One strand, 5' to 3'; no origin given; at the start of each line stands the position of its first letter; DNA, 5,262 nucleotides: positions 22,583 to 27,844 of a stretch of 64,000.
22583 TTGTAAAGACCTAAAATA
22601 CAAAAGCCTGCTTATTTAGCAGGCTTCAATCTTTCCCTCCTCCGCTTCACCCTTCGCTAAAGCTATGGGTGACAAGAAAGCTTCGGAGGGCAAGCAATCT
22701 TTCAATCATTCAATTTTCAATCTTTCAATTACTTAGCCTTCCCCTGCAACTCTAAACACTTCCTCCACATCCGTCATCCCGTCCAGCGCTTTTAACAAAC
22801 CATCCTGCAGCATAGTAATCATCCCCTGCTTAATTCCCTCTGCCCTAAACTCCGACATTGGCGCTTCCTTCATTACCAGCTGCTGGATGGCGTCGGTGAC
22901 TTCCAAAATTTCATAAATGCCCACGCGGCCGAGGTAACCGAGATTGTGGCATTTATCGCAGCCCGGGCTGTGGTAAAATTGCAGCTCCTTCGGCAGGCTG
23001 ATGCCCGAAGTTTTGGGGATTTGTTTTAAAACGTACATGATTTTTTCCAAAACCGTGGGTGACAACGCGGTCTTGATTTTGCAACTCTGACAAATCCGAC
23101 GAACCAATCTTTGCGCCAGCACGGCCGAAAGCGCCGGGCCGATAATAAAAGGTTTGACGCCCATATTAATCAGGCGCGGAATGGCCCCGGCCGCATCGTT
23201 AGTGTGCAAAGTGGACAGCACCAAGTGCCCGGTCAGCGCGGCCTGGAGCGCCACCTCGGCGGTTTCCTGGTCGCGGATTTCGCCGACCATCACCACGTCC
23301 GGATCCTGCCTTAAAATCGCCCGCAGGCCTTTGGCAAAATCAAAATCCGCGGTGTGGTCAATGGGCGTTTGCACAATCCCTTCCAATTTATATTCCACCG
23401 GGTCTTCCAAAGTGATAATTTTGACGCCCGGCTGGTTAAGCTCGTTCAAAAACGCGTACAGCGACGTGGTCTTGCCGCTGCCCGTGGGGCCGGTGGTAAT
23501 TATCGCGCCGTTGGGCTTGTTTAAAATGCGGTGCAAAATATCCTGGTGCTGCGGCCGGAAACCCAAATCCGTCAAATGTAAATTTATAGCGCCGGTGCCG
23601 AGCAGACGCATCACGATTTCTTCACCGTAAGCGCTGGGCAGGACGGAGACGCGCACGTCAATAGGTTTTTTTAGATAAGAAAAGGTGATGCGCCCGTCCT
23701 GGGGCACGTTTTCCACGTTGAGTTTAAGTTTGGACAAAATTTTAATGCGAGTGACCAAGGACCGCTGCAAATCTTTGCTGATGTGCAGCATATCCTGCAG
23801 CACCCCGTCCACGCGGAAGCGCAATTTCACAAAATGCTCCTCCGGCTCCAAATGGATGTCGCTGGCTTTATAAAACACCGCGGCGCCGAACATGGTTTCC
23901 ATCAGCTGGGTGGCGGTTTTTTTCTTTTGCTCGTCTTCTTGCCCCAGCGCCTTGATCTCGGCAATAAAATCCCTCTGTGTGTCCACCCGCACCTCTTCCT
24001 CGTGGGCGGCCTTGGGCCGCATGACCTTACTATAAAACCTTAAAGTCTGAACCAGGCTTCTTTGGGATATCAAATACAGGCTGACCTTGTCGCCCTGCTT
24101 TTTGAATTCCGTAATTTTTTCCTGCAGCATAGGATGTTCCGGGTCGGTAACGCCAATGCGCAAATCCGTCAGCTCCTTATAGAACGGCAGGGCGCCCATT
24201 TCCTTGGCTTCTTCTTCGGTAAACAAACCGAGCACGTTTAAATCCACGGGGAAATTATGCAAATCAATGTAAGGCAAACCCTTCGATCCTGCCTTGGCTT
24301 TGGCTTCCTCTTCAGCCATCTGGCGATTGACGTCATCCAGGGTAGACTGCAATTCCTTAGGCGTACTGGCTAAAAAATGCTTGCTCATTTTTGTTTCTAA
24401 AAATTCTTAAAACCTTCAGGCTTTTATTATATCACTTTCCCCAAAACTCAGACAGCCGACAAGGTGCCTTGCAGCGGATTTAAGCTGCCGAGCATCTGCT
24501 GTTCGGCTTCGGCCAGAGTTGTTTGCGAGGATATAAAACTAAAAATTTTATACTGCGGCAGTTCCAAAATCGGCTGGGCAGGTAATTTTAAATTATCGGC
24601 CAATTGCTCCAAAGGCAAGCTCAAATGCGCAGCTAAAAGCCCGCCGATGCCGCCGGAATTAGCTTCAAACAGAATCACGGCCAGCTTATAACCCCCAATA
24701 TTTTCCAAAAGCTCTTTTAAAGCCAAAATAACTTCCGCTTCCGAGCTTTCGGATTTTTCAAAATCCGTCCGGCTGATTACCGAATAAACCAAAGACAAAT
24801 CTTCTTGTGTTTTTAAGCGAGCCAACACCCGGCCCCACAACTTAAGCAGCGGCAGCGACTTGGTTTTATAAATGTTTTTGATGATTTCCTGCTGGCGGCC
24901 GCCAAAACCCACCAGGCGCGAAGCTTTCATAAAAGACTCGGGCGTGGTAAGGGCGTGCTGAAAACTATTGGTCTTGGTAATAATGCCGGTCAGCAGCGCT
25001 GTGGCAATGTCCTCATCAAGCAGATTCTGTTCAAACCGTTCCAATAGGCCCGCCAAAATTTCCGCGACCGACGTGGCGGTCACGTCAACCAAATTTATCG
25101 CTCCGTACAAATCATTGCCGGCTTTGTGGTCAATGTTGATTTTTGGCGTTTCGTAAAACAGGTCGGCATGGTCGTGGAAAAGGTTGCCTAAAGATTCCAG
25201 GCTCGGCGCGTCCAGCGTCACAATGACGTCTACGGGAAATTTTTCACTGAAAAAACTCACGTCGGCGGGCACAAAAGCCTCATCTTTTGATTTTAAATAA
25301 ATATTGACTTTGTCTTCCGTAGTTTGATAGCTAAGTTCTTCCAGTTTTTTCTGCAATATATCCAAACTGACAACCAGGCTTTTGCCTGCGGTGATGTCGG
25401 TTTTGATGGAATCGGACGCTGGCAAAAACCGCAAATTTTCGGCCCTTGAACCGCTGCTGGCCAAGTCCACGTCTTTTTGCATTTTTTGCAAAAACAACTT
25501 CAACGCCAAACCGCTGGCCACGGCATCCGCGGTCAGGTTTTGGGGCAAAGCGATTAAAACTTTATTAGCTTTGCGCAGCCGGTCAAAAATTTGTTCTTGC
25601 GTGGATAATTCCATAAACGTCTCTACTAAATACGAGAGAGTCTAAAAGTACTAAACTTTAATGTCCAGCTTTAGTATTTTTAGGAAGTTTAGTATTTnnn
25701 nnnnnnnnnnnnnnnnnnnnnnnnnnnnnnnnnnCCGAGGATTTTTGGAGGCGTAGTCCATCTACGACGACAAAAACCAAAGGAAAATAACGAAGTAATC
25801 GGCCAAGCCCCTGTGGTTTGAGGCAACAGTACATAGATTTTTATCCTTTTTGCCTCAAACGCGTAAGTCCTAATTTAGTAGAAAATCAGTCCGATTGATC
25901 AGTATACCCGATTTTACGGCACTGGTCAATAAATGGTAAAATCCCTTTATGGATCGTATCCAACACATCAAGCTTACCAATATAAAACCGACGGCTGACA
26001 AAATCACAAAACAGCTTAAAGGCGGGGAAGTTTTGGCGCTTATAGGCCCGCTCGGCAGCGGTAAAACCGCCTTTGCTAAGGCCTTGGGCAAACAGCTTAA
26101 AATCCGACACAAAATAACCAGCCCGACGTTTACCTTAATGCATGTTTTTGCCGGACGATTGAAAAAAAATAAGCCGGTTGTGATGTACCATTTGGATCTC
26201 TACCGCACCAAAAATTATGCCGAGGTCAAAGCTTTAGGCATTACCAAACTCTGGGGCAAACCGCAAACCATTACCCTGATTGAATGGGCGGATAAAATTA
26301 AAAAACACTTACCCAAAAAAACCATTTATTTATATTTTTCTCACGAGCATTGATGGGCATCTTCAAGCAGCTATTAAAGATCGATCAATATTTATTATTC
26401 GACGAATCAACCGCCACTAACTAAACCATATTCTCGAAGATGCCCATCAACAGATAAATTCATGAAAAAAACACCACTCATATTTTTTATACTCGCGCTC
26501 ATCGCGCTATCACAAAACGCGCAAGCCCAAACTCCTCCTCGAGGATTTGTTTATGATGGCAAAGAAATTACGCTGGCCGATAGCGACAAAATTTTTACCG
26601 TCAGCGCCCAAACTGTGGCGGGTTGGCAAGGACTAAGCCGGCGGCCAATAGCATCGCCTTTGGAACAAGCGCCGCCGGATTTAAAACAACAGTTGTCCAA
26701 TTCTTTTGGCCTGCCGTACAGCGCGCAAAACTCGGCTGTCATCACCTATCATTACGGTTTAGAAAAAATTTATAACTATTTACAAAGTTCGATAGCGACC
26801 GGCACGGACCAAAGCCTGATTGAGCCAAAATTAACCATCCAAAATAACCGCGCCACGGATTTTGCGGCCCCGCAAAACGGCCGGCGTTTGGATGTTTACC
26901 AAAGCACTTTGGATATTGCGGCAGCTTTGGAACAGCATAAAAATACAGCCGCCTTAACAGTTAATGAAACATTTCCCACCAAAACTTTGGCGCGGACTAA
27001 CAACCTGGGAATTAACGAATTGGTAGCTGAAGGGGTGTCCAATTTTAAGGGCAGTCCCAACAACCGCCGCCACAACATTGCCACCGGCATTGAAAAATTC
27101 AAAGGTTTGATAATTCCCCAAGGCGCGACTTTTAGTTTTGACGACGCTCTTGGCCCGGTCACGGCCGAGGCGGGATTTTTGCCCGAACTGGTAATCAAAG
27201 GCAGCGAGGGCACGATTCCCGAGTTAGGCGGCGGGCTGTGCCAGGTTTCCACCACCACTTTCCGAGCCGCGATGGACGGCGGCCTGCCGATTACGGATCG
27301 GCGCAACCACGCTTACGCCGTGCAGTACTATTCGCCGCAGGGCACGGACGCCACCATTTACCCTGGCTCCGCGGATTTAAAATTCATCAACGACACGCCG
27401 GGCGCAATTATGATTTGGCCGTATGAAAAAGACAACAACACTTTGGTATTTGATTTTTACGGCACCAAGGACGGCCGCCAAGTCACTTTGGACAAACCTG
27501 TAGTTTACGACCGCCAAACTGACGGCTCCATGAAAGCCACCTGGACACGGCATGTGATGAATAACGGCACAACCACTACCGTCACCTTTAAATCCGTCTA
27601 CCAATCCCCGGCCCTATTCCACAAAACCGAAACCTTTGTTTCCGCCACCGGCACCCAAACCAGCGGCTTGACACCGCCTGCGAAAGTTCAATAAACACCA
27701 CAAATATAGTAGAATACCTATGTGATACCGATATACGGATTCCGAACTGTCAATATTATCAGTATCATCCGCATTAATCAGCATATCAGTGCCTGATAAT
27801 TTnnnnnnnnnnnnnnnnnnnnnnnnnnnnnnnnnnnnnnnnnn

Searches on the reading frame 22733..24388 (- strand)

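Call 22: search_protein_families(library=pfam, proteins=[window:22733-24388:-], max_evalue=0.001)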
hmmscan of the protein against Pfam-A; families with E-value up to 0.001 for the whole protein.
window:22733-24388:- (551 aa): 3 families
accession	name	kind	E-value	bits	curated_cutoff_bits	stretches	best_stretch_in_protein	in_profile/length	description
PF00437.27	T2SSE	-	5.6e-124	414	24.9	1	154-546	3-370/370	Type II/IV secretion system protein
PF05157.20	MshEN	-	8.6e-07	29.3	23.1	1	37-117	2-81/90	MshEN domain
PF13401.12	AAA_22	-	0.0007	20.4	27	0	293-329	5-43/130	AAA domain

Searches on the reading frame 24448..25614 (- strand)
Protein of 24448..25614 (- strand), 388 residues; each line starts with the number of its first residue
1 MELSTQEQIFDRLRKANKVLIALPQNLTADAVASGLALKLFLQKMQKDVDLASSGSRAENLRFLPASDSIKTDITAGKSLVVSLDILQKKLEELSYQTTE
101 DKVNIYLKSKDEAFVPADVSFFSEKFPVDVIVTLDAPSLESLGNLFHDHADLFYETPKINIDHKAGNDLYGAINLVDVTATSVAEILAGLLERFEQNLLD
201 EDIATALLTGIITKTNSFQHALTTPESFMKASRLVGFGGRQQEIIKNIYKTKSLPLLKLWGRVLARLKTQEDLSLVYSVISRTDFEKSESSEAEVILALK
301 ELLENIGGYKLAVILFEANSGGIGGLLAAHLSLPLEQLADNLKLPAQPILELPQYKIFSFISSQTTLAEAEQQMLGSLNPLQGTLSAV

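Call 22: search_protein_families(library=pfam, proteins=[window:24448-25614:-], max_evalue=0.001)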
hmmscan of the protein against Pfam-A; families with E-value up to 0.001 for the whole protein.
window:24448-25614:- (388 aa): 1 family
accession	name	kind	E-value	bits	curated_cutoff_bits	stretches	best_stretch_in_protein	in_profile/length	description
PF01368.27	DHH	-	1.8e-07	31.9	28.1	1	19-211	2-125/125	DHH family, N-terminal domain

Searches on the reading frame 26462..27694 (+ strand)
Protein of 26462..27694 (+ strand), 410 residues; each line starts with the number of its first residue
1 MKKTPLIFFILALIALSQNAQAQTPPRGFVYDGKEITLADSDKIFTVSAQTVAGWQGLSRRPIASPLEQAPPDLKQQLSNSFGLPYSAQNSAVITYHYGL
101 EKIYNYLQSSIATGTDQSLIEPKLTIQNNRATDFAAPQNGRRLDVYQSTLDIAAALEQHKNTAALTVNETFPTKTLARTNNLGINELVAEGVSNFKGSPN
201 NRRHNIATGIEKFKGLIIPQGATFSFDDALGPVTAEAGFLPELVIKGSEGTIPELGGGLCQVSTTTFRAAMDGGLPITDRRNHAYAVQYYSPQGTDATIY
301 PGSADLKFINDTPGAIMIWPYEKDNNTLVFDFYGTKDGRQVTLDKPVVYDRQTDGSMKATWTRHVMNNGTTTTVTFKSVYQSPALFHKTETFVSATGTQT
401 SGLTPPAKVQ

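Call 22: search_protein_families(library=pfam, proteins=[window:26462-27694:+], max_evalue=0.001)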
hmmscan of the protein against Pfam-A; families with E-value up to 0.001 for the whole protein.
window:26462-27694:+ (410 aa): 1 family
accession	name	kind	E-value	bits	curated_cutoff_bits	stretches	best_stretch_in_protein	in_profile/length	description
PF04294.18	VanW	-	2.1e-35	121.5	27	1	201-331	1-128/130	VanW like protein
